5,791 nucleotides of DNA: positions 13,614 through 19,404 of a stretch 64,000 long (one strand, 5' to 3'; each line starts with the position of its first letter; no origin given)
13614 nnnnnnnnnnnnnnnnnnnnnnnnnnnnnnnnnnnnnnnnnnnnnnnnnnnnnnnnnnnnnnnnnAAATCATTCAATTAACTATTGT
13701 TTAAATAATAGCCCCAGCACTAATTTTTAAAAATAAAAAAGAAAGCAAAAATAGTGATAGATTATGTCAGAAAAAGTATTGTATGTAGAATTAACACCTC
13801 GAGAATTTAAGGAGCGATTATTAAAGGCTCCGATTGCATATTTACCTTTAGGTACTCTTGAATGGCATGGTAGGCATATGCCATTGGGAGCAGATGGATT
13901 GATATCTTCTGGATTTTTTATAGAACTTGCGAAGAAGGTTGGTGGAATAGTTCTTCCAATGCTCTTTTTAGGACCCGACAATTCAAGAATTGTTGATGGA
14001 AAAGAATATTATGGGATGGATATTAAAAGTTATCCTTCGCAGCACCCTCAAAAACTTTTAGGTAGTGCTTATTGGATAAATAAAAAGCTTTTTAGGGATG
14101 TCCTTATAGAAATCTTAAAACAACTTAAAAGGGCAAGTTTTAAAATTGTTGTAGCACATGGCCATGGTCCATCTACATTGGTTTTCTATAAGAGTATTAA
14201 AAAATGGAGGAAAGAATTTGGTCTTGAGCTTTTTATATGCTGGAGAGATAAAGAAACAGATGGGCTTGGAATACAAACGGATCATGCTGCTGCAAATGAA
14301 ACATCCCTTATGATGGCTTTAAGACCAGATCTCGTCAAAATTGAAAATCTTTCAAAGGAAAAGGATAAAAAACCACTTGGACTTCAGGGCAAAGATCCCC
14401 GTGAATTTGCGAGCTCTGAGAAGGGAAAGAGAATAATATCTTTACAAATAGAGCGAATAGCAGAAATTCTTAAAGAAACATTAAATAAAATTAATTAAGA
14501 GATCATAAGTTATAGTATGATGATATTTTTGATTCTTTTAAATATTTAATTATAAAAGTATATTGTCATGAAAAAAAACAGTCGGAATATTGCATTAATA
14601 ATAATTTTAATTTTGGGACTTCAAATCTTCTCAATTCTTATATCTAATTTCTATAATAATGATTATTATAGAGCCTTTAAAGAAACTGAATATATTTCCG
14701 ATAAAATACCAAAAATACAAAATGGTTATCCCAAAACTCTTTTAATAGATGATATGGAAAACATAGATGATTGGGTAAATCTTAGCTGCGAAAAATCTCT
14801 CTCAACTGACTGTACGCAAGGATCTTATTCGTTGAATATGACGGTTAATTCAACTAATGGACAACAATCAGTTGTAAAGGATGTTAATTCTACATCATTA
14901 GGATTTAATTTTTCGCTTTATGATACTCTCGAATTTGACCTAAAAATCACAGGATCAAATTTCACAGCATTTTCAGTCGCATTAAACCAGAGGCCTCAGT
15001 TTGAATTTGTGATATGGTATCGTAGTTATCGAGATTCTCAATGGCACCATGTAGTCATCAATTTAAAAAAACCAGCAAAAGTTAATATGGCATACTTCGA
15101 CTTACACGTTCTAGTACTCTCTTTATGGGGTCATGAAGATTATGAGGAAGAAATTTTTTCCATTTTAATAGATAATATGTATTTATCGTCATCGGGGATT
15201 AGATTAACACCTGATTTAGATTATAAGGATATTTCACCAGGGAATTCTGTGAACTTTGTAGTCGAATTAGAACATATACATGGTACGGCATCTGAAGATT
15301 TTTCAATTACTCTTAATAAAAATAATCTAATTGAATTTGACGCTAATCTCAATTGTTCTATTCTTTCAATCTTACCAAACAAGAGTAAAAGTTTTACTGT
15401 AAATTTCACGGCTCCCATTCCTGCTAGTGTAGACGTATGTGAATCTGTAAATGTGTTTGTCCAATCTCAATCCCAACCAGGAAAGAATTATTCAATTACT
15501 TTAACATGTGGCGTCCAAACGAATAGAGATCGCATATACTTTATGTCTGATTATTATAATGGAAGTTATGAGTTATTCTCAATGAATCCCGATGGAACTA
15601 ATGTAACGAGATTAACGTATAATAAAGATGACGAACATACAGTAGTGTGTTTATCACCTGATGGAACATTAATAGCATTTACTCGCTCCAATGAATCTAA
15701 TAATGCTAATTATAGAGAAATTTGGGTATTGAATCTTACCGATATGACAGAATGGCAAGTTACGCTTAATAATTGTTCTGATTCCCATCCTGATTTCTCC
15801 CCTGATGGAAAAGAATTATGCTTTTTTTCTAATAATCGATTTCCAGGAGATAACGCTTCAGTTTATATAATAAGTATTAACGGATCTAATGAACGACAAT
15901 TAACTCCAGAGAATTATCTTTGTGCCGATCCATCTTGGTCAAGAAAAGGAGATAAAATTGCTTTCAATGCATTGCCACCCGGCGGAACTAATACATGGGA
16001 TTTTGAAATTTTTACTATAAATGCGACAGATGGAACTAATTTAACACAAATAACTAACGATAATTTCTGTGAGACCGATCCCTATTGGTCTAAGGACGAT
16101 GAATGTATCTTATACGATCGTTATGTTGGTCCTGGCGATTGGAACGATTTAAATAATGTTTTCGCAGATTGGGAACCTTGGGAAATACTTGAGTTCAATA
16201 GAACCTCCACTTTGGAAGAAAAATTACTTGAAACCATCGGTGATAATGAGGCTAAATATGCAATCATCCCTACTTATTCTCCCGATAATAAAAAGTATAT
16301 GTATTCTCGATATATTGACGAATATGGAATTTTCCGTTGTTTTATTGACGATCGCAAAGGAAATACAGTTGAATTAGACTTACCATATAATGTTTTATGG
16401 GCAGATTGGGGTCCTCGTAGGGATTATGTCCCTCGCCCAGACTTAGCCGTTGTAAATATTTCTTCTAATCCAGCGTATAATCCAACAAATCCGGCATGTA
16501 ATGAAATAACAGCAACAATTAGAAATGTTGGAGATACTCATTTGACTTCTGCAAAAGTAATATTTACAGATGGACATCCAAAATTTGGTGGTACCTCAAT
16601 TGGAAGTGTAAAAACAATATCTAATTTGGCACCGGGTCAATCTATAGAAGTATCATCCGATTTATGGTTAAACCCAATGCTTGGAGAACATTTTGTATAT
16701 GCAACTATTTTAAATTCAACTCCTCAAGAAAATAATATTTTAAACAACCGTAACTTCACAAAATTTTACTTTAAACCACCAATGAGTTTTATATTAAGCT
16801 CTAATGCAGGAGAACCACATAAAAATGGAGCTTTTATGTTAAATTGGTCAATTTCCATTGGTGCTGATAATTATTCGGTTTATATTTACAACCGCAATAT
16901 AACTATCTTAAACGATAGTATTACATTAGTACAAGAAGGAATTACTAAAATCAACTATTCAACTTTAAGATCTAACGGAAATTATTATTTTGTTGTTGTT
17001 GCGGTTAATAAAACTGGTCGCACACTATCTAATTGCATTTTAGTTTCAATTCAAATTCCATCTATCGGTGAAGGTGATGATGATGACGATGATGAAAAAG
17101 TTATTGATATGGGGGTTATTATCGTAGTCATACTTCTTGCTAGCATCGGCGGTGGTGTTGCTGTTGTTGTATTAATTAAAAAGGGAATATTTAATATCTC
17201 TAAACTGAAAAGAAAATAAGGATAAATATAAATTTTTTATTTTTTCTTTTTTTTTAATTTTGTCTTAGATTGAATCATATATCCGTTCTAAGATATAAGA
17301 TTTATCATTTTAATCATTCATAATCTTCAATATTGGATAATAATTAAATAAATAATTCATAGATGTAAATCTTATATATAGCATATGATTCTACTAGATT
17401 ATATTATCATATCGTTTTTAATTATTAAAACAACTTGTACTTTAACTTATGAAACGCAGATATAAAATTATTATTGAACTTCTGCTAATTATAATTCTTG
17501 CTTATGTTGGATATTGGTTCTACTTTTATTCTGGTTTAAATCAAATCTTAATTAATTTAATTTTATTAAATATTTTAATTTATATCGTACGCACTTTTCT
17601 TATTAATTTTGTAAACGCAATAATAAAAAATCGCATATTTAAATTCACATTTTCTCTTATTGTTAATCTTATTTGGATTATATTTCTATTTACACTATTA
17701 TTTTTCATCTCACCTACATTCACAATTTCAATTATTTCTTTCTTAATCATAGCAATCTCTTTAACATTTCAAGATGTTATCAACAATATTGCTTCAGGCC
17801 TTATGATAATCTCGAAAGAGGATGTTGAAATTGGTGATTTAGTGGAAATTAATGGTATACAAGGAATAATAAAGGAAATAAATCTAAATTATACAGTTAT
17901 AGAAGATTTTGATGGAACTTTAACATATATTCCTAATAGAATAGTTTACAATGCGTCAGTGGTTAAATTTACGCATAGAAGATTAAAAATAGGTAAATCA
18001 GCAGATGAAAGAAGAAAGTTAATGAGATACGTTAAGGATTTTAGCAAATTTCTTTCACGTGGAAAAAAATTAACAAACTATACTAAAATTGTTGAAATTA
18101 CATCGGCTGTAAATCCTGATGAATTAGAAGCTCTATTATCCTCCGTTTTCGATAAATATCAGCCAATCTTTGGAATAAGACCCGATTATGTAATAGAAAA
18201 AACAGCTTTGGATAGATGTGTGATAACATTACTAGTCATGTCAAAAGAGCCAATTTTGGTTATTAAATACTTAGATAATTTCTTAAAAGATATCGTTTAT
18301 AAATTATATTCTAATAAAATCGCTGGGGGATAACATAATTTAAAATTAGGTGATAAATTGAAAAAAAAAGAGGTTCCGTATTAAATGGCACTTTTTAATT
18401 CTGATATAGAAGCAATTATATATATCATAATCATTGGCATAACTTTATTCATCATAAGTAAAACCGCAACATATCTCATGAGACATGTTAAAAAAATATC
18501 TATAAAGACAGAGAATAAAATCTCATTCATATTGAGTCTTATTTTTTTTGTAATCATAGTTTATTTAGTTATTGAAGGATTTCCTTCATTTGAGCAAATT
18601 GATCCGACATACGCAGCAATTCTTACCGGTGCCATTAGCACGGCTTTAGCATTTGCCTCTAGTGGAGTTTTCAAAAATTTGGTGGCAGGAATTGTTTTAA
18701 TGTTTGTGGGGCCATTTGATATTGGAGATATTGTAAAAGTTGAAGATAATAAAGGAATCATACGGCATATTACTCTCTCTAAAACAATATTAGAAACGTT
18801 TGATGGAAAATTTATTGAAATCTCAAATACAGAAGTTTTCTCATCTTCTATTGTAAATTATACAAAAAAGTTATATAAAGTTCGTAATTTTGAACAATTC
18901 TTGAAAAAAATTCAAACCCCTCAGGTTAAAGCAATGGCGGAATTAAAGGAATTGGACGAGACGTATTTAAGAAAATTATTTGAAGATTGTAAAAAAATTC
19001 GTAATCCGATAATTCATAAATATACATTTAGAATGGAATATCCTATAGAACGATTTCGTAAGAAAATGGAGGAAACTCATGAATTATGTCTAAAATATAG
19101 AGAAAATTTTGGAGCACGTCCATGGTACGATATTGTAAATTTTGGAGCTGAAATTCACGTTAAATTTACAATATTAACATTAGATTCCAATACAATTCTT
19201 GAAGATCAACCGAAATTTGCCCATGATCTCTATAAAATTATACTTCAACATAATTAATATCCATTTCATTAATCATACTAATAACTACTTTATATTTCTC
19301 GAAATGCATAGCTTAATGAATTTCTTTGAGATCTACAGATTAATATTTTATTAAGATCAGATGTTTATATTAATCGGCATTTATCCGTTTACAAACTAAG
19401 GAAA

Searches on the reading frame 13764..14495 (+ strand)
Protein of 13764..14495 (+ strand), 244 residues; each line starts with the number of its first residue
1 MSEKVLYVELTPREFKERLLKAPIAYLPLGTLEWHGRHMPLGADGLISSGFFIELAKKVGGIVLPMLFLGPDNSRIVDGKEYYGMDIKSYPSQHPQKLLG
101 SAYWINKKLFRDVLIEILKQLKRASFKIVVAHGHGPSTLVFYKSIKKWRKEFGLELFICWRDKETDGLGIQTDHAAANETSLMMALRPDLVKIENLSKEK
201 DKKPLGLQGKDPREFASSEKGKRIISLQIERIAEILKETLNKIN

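Call 50: search_protein_families(library=pfam, proteins=[window:13764-14495:+], max_evalue=0.0001)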
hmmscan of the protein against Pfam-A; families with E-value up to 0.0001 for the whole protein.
window:13764-14495:+ (244 aa): 1 family
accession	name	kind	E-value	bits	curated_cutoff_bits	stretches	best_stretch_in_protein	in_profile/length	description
PF02633.19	Creatininase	-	2.9e-27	96.1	31.3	1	9-235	2-237/238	Creatinine amidohydrolase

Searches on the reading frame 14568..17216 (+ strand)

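Call 50: search_protein_families(library=pfam, proteins=[window:14568-17216:+], max_evalue=0.0001)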
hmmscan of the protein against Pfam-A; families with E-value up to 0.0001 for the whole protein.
window:14568-17216:+ (883 aa): 2 families
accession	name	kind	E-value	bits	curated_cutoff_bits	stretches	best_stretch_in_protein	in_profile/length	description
PF07676.18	PD40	-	2.8e-08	33.9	20.9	0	362-387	16-38/38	WD40-like Beta Propeller Repeat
PF07705.17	CARDB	-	7.8e-05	23.3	22.7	0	623-702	1-72/101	CARDB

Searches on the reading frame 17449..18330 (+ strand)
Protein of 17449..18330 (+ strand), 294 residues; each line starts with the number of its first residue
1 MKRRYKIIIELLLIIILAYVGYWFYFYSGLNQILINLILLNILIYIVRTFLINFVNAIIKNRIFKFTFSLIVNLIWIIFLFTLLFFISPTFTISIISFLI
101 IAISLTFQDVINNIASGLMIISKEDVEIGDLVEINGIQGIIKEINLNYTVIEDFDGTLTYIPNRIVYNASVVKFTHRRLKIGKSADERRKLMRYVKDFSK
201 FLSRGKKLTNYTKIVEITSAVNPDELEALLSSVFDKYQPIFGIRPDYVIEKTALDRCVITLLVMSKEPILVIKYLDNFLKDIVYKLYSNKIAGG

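Call 50: search_protein_families(library=pfam, proteins=[window:17449-18330:+], max_evalue=0.0001)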
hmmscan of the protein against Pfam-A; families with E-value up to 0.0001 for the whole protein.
window:17449-18330:+ (294 aa): 1 family
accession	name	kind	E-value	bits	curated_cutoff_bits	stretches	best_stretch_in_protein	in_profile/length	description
PF00924.24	MS_channel_2nd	-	2.1e-15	57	20.2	1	109-172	1-64/68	Mechanosensitive ion channel, beta-domain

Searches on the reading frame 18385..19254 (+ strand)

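Call 50: search_protein_families(library=pfam, proteins=[window:18385-19254:+], max_evalue=0.0001)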
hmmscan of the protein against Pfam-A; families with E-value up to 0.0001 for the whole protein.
window:18385-19254:+ (290 aa): 1 family
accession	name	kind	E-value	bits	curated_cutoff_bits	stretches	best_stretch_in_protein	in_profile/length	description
PF00924.24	MS_channel_2nd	-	1.5e-16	60.7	20.2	1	95-161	2-68/68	Mechanosensitive ion channel, beta-domain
